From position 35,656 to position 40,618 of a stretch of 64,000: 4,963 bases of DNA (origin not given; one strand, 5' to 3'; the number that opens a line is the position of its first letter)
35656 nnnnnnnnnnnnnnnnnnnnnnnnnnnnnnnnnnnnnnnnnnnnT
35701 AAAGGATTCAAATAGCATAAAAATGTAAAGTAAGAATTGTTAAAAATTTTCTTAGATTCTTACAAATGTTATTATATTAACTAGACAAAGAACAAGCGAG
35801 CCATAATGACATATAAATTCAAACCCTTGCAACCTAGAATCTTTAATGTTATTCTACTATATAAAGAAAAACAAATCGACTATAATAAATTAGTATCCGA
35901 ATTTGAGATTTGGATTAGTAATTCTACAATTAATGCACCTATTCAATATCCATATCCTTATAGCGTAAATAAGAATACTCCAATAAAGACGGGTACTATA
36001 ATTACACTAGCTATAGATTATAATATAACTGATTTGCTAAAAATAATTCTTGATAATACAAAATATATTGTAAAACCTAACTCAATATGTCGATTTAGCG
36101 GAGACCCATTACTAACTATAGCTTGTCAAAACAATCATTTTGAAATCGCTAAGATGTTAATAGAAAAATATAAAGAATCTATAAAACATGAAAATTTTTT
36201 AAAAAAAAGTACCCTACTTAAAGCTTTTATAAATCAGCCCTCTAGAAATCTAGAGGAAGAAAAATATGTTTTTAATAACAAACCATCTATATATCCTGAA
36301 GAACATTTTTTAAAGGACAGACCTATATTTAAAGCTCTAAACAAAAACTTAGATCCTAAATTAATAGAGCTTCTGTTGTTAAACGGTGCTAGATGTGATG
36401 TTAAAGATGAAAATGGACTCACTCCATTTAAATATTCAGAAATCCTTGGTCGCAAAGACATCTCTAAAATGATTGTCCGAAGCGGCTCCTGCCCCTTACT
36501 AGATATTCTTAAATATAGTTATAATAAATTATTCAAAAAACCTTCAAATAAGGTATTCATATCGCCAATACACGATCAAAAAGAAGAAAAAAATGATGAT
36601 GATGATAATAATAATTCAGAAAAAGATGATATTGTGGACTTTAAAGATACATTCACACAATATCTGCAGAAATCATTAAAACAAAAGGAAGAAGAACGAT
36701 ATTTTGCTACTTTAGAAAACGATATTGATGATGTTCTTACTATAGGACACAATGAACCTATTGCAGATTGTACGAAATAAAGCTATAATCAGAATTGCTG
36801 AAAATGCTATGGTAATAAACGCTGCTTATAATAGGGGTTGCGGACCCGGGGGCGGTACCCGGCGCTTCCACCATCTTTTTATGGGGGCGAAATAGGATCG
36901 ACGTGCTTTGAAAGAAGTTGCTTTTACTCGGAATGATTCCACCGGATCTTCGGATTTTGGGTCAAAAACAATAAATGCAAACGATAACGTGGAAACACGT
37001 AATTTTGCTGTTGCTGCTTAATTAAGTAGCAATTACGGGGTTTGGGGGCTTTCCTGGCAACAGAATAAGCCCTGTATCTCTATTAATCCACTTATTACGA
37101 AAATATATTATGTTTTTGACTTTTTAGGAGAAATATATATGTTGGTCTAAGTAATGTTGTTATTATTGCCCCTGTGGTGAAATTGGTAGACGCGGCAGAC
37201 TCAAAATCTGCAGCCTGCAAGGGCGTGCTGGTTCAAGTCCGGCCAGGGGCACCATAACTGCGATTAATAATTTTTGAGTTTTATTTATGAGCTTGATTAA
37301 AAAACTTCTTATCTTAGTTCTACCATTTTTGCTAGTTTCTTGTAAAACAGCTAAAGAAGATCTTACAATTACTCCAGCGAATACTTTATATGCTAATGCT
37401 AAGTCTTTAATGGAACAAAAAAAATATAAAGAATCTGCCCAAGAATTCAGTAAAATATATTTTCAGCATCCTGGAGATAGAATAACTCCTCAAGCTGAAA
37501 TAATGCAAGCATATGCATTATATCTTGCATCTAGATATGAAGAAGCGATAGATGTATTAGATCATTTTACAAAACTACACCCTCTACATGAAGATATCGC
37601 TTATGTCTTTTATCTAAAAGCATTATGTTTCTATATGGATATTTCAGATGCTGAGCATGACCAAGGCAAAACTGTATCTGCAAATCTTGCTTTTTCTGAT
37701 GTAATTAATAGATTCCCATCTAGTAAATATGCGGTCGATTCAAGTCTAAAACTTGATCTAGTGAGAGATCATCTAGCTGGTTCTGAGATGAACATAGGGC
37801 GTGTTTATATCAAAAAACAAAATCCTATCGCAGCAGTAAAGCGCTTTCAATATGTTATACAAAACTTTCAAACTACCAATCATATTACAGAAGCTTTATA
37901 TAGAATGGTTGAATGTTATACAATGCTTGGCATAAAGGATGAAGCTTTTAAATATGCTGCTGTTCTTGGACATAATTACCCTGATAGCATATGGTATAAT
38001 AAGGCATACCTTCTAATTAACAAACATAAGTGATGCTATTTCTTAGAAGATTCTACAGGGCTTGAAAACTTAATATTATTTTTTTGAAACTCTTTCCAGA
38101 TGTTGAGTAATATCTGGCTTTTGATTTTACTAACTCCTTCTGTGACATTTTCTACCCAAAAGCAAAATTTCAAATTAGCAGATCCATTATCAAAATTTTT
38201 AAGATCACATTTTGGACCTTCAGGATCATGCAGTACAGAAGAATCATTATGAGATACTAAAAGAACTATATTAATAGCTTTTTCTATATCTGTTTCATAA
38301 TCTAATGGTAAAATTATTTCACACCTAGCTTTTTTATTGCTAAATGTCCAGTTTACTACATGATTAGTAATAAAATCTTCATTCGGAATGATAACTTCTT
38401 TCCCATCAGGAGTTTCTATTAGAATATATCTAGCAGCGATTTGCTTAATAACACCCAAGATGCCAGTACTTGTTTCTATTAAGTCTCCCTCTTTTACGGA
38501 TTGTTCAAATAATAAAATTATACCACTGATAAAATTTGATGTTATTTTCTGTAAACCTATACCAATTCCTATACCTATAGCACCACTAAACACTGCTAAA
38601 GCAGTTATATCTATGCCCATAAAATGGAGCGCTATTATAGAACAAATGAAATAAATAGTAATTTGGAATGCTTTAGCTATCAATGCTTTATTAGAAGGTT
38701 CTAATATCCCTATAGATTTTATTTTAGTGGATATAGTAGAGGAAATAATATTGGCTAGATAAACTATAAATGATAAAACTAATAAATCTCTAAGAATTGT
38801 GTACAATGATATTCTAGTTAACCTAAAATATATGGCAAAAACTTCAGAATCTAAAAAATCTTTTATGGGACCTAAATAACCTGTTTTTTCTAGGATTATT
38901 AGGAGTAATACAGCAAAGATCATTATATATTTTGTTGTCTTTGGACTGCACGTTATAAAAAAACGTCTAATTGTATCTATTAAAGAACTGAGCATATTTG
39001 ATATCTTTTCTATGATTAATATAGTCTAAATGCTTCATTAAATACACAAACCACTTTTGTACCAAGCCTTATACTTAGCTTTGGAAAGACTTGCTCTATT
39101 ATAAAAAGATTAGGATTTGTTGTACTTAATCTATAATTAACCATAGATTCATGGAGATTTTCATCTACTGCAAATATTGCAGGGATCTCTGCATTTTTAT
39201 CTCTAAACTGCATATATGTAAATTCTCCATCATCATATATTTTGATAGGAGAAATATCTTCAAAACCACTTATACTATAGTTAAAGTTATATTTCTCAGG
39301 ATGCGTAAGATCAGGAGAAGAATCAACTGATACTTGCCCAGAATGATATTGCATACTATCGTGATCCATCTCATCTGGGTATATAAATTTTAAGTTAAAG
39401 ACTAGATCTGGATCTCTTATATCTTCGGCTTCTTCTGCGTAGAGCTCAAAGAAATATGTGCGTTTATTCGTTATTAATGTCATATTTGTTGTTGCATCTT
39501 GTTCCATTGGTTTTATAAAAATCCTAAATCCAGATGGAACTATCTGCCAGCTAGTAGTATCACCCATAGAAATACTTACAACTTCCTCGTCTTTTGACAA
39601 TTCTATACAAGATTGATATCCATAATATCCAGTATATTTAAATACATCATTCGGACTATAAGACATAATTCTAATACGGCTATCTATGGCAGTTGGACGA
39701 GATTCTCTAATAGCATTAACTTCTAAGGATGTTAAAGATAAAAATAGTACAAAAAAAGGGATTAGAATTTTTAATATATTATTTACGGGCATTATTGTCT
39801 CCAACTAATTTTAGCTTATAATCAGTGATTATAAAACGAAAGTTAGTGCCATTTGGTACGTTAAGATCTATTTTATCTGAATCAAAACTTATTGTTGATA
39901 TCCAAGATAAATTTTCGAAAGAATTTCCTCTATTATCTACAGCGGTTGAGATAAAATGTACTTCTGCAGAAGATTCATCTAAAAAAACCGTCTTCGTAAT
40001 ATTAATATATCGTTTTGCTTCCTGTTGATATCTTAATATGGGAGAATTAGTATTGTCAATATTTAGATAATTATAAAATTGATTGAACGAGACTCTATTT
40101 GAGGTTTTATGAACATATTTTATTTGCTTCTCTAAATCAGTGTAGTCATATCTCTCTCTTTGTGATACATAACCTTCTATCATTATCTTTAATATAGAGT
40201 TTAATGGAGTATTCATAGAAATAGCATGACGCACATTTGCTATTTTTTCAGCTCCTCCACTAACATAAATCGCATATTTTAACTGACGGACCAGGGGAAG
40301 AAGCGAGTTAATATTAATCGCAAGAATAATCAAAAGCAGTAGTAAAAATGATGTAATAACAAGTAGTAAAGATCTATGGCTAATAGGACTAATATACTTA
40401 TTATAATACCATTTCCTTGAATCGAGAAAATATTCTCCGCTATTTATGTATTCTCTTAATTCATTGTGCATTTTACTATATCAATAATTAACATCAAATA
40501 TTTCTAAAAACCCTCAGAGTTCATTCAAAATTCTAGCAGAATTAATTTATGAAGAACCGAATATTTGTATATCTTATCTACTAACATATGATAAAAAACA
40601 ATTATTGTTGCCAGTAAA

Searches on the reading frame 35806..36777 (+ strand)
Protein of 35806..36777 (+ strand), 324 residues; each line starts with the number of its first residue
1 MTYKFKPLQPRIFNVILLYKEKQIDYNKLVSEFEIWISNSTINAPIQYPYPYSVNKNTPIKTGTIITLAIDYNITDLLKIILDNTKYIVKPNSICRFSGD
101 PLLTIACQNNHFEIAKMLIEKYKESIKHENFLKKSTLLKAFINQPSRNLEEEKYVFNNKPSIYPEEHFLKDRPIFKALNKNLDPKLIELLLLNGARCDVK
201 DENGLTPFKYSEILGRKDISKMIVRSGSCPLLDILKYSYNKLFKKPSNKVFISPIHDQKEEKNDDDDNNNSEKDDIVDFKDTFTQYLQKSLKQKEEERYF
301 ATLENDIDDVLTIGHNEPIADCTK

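Call 50: search_protein_families(library=pfam, proteins=[window:35806-36777:+], max_evalue=0.00001)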
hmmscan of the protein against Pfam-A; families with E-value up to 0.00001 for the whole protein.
window:35806-36777:+ (324 aa): 3 families
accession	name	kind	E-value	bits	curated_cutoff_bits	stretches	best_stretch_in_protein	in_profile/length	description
PF12796.13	Ank_2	-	5e-10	40.2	27.3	0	54-123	22-83/90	Ankyrin repeats (3 copies)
PF13637.12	Ank_4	-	5.1e-07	30.3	22.7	0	76-119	11-50/50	Ankyrin repeats (many copies)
PF13606.12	Ank_3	-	5.2e-06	26.8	22.3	0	99-126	2-28/30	Ankyrin repeat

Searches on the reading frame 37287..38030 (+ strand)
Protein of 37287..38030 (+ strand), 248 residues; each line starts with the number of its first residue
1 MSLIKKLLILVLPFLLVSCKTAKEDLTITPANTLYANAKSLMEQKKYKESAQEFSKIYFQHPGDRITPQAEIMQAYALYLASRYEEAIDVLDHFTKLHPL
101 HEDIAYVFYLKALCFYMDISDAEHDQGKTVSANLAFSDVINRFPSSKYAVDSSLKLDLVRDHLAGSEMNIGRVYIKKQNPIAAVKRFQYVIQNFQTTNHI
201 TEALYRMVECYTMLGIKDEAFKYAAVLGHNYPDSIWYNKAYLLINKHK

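Call 50: search_protein_families(library=pfam, proteins=[window:37287-38030:+], max_evalue=0.00001)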
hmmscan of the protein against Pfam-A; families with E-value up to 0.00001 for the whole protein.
window:37287-38030:+ (248 aa): 6 families
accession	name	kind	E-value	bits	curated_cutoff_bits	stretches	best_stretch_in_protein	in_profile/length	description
PF13525.12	YfiO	-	1.8e-44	152.4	25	1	30-220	4-197/203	Outer membrane lipoprotein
PF13174.12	TPR_6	-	3.1e-15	56.1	26.3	0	202-234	1-33/33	Tetratricopeptide repeat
PF13512.12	TPR_18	-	8.5e-14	52.4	21.9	1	29-153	8-142/145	Tetratricopeptide repeat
PF13428.12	TPR_14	-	2.5e-06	28.1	23.5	0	72-105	5-38/44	Tetratricopeptide repeat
PF12895.13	ANAPC3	-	4.2e-06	27.4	27.2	0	68-112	23-64/82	Anaphase-promoting complex, cyclosome, subunit 3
PF07719.23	TPR_2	-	7.7e-06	26.1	27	0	31-57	1-27/34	Tetratricopeptide repeat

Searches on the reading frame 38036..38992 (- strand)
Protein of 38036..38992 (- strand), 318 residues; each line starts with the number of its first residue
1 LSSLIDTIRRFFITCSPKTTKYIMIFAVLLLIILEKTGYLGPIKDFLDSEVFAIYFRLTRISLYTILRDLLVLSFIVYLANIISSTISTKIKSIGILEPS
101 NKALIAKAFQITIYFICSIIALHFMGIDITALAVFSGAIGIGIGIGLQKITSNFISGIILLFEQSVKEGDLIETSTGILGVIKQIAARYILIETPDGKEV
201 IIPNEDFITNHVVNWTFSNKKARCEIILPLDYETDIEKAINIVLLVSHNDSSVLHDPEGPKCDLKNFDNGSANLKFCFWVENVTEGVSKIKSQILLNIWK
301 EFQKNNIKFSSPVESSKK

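Call 50: search_protein_families(library=pfam, proteins=[window:38036-38992:-], max_evalue=0.00001)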
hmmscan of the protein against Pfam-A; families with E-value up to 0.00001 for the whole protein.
window:38036-38992:- (318 aa): 3 families
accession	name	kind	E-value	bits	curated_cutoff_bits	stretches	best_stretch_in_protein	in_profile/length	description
PF00924.24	MS_channel_2nd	-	1e-17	64.4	20.2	1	150-216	2-67/68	Mechanosensitive ion channel, beta-domain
PF21082.3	MS_channel_3rd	-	2.9e-09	37.7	21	1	227-309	4-88/88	Mechanosensitive ion channel MscS, C-terminal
PF21088.3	MS_channel_1st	-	1.6e-06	28.4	23.1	1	111-148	5-42/42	Mechanosensitive ion channel, transmembrane helices 2/3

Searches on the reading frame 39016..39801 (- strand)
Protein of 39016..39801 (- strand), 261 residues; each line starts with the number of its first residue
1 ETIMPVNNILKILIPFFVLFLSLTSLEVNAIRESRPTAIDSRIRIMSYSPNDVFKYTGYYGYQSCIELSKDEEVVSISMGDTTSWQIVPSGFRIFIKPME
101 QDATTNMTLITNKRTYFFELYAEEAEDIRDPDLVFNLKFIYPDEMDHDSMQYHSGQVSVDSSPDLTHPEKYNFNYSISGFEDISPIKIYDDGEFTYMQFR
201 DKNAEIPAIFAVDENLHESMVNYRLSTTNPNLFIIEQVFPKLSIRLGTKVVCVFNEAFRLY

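Call 50: search_protein_families(library=pfam, proteins=[window:39016-39801:-], max_evalue=0.00001)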
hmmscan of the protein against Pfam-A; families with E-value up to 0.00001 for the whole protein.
window:39016-39801:- (261 aa): 1 family
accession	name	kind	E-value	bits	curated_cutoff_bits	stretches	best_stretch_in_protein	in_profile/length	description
PF03524.21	CagX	-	8.1e-61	205.7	34.2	1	41-256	1-198/198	Conjugal transfer protein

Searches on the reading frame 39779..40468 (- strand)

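Call 50: search_protein_families(library=pfam, proteins=[window:39779-40468:-], max_evalue=0.00001)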
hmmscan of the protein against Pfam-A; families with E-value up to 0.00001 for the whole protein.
window:39779-40468:- (229 aa): 1 family
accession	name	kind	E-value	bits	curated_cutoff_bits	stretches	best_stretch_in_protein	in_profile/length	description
PF04335.19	VirB8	-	1.6e-13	51.4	23.2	1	17-199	2-186/213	VirB8 protein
